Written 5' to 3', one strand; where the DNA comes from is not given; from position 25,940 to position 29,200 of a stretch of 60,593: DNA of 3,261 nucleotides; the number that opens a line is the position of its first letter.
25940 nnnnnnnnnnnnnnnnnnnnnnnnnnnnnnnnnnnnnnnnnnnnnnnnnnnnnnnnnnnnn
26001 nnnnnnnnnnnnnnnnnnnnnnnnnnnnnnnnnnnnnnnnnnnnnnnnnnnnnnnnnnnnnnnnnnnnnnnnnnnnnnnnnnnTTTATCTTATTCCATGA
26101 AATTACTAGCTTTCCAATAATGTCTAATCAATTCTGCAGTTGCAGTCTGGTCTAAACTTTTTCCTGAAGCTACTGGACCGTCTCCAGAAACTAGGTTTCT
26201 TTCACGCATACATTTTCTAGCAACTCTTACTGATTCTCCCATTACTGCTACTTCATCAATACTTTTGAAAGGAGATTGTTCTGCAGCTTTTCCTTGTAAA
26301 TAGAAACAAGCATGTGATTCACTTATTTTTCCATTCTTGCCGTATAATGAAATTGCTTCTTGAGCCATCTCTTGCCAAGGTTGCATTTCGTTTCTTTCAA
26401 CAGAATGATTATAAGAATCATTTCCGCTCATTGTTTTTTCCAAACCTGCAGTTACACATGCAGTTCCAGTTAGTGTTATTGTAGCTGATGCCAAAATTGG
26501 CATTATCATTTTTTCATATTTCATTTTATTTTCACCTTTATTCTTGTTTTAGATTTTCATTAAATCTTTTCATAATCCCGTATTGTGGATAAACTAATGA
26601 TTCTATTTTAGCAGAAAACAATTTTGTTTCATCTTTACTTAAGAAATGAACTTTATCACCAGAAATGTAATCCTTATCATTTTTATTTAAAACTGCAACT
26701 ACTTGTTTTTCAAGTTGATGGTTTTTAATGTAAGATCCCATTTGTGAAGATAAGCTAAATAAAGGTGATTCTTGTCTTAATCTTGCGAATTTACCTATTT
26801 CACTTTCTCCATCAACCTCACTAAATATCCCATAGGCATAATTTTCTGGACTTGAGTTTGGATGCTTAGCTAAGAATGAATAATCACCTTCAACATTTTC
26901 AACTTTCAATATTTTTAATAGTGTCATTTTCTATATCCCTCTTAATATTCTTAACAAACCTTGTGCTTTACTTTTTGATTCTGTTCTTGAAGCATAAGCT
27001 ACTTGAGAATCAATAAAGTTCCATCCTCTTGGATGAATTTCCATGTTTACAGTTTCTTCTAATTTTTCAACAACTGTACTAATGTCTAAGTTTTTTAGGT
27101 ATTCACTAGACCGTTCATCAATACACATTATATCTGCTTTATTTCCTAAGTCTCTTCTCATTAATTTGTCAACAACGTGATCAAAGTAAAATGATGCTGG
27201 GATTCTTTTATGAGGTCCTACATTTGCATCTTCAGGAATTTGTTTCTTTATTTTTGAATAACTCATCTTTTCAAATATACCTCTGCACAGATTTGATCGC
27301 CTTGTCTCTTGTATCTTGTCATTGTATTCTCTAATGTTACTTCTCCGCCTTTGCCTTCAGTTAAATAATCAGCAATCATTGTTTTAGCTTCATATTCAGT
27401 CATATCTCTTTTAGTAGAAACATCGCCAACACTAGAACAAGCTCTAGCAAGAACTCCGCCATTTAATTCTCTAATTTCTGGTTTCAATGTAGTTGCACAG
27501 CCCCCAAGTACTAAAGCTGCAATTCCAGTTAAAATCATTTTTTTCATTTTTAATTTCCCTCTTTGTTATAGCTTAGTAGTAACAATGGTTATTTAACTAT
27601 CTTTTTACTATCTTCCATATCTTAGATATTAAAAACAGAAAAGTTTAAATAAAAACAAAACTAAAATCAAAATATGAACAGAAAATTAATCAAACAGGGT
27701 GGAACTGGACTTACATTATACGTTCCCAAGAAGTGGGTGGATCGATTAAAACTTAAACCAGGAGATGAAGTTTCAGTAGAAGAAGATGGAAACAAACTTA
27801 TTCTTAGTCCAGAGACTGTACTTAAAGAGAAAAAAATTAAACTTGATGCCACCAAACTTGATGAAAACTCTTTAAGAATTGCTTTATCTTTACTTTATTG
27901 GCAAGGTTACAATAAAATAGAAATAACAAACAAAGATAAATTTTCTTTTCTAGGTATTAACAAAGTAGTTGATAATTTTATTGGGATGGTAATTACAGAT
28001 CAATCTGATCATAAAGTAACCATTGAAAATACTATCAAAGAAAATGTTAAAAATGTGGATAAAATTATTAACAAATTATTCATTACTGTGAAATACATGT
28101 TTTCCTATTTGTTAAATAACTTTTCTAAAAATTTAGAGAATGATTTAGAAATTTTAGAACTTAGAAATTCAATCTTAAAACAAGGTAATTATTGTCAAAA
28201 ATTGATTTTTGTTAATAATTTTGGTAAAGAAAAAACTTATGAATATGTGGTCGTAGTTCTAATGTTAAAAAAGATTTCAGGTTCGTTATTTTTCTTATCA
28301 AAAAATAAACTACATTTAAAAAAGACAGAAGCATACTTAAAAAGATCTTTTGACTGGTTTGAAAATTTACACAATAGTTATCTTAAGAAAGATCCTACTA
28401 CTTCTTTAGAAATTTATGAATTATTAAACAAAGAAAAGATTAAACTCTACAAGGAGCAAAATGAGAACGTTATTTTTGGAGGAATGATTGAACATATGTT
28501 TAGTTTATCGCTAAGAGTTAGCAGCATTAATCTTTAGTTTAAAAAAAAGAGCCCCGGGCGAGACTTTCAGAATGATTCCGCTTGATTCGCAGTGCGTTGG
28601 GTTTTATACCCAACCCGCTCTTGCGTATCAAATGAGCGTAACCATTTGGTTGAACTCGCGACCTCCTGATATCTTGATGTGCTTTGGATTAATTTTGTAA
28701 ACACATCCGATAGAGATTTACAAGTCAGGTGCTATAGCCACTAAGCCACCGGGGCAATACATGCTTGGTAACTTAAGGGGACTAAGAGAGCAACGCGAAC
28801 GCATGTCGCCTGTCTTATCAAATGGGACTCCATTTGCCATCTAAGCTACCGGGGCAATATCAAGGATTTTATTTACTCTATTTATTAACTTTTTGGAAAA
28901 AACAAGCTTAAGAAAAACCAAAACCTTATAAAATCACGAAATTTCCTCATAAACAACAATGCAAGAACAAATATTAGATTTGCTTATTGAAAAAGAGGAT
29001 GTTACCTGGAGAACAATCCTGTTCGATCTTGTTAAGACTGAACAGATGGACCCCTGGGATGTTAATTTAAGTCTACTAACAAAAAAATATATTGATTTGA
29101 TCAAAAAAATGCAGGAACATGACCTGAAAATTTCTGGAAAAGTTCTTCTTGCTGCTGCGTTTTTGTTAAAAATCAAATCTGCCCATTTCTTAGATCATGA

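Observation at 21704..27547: Sixteen-gene, single-strand operon of unrecognisable mini-proteins, nine with lipobox-type signal peptides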

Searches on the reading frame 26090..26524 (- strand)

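Call 3: search_protein_families(library=pfam, max_evalue=1, proteins=[window:26090-26524:-])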
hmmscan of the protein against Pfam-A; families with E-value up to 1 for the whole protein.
window:26090-26524:- (144 aa): 0 families

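Call 7: search_protein_families(library=phrogs, max_evalue=0.1, proteins=[window:26090-26524:-])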
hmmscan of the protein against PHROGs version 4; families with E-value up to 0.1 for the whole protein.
window:26090-26524:- (144 aa): 0 families

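Call 24: search_protein_families(library=ncbifam, max_evalue=0.1, proteins=[window:26090-26524:-])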
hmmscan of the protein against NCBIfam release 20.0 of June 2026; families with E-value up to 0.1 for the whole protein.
window:26090-26524:- (144 aa): 1 family
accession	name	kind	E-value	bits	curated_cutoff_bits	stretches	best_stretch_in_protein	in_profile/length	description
NF040597.1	carb_anhyd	equivalog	0.089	12.3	380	0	1-55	1-59/248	carbonic anhydrase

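Call 25: search_protein_families(library=padloc, max_evalue=0.1, proteins=[window:26090-26524:-])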
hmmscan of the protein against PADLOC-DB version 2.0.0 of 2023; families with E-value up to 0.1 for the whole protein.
window:26090-26524:- (144 aa): 0 families

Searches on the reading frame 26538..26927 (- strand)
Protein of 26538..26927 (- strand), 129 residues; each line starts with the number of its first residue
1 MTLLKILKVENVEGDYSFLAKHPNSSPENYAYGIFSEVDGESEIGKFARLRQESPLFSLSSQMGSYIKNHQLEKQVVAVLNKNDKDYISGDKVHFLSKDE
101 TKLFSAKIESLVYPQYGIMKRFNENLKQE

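Call 3: search_protein_families(library=pfam, max_evalue=1, proteins=[window:26538-26927:-])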
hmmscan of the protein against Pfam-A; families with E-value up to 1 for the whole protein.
window:26538-26927:- (129 aa): 1 family
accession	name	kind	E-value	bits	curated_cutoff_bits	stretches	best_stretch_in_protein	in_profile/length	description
PF03094.20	Mlo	-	0.17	10.7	24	1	55-87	414-446/483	Mlo family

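Call 7: search_protein_families(library=phrogs, max_evalue=0.1, proteins=[window:26538-26927:-])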
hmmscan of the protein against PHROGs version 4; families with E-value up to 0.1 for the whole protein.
window:26538-26927:- (129 aa): 0 families

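Call 24: search_protein_families(library=ncbifam, max_evalue=0.1, proteins=[window:26538-26927:-])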
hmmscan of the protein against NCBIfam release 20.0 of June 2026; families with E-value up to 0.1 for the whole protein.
window:26538-26927:- (129 aa): 0 families

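Call 25: search_protein_families(library=padloc, max_evalue=0.1, proteins=[window:26538-26927:-])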
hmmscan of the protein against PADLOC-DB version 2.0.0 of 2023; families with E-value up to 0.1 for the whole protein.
window:26538-26927:- (129 aa): 0 families

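Call 61: search_solved_structures(query=A4, max_evalue=10)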
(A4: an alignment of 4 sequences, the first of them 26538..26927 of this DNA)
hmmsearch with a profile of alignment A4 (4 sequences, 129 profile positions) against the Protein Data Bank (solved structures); distinct sequences matched with E-value up to 10: 2.
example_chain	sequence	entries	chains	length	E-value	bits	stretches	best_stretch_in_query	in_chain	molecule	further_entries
2qhq_A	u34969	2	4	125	0.42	14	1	19-61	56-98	Unknown function protein VPA0580 | Putative HopJ type III effector protein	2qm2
9hcj_J0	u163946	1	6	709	1.6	12.1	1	50-115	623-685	Nuclear pore protein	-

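Call 71: find_related_loci(query=A4, collection=viral_contigs, flank=8000)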
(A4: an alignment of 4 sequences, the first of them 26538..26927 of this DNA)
Query A4 (129 aa) in viral_contigs; peptide patterns used: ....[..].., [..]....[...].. (x = any residue, [..] = any of these).
278 stretches matched a pattern, but none encodes a relative of the query by tblastn (E <= 1e-3).

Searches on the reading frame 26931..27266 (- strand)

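Call 3: search_protein_families(library=pfam, max_evalue=1, proteins=[window:26931-27266:-])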
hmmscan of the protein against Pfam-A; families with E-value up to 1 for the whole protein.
window:26931-27266:- (111 aa): 2 families
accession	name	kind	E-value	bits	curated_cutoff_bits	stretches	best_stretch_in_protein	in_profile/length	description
PF12943.12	DUF3839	-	0.075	12.9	22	1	19-72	19-73/242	Protein of unknown function (DUF3839)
PF05166.18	YcgL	-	0.21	12.4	25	1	28-71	22-64/73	YcgL domain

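Call 7: search_protein_families(library=phrogs, max_evalue=0.1, proteins=[window:26931-27266:-])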
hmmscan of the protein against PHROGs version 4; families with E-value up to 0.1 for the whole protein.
window:26931-27266:- (111 aa): 0 families

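Call 24: search_protein_families(library=ncbifam, max_evalue=0.1, proteins=[window:26931-27266:-])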
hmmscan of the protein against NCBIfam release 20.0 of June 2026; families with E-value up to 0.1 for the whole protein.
window:26931-27266:- (111 aa): 0 families

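Call 25: search_protein_families(library=padloc, max_evalue=0.1, proteins=[window:26931-27266:-])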
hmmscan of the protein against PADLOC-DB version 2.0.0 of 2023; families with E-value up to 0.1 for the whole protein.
window:26931-27266:- (111 aa): 0 families

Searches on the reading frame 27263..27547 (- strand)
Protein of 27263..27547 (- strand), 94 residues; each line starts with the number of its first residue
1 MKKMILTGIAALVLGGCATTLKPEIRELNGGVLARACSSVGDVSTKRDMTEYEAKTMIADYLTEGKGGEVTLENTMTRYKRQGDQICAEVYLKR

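Call 3: search_protein_families(library=pfam, max_evalue=1, proteins=[window:27263-27547:-])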
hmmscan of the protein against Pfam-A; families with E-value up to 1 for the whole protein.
window:27263-27547:- (94 aa): 1 family
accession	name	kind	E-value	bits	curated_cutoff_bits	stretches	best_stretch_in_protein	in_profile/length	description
PF08139.17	LPAM_1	-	0.35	11.9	20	1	1-18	1-18/18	Prokaryotic membrane lipoprotein lipid attachment site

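Call 7: search_protein_families(library=phrogs, max_evalue=0.1, proteins=[window:27263-27547:-])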
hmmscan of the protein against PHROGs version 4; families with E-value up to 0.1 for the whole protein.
window:27263-27547:- (94 aa): 7 families
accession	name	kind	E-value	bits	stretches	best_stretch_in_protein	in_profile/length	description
phrog_1119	-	moron, auxiliary metabolic gene and host takeover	0.0012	20.3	1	1-31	1-29/78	Cor superinfection exclusion protein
phrog_17010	-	unknown function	0.0025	19.4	1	1-21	1-21/85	-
phrog_20612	-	unknown function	0.005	18.1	1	1-37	1-37/147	-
phrog_13472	-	unknown function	0.05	14.8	1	1-24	1-24/113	-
phrog_8801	-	unknown function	0.066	14.8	1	1-23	1-24/94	-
phrog_1275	-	lysis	0.084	13.8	0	1-44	5-42/81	Rz-like spanin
phrog_14789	-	unknown function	0.094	13.3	0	1-30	1-30/163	-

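Call 60: search_solved_structures(query=A3, max_evalue=10)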
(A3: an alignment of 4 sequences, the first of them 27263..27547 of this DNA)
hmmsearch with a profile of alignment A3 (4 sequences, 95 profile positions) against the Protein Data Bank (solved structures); distinct sequences matched with E-value up to 10: 18.
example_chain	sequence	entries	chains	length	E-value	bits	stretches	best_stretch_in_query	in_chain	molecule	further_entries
6k8v_A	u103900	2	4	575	0.65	13.4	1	40-85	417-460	NAD-dependent epimerase/dehydratase:Short-chain dehydrogenase/reductase SDR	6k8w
1yts_A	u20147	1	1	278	0.87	13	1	59-91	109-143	YERSINIA PROTEIN TYROSINE PHOSPHATASE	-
3f99_A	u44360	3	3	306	0.89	12.9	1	59-91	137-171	Tyrosine-protein phosphatase yopH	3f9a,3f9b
7bgl_1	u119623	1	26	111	0.94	12.9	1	1-28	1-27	YecR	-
1pa9_A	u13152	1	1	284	0.98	12.8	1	59-91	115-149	Protein-tyrosine phosphatase yopH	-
3bm8_A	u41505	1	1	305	1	12.8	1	59-91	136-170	Tyrosine-protein phosphatase yopH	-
4yaa_A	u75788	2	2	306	1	12.8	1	59-91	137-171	Tyrosine-protein phosphatase YopH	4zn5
1lyv_A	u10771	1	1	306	1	12.8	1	59-91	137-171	PROTEIN-TYROSINE PHOSPHATASE YOPH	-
1xxp_A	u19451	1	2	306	1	12.8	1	59-91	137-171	Protein-tyrosine phosphatase yopH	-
3gtu_B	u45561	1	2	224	1.1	12.7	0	61-90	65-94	GLUTATHIONE S-TRANSFERASE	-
6dr9_A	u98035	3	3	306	1.1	12.7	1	59-91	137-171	Targeted effector protein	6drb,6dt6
4z6b_A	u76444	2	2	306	1.1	12.7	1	59-91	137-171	Tyrosine-protein phosphatase YopH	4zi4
1ypt_A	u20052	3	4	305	1.1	12.7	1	59-91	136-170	PROTEIN-TYROSINE PHOSPHATASE YERSINIA (CATALYTIC DOMAIN) | Tyrosine-protein phosphatase yopH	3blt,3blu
7l0i_A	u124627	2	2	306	1.1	12.7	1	59-91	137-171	Protein-tyrosine-phosphatase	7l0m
3u96_A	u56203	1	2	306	1.1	12.7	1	59-91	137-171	Tyrosine-protein phosphatase yopH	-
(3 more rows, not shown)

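Call 73: find_related_loci(query=A3, collection=viral_contigs, flank=8000)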
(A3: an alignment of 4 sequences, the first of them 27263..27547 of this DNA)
Query A3 (94 aa) in viral_contigs; peptide patterns used: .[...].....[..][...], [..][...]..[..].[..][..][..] (x = any residue, [..] = any of these).
26 stretches matched a pattern, but none encodes a relative of the query by tblastn (E <= 1e-3).

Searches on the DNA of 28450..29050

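Call 99: search_rna_families(source=window, start=28450, end=29050, threshold=evalue, max_evalue=1)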
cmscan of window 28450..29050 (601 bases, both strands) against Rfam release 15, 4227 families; matches with E-value up to 1: 1.
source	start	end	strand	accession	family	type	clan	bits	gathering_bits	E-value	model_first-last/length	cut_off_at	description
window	28935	29050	-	RF01226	snoZ5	Gene; snRNA; snoRNA; CD-box;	CL00045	20.9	60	0.59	1-113/113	no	Small nucleolar RNA Z5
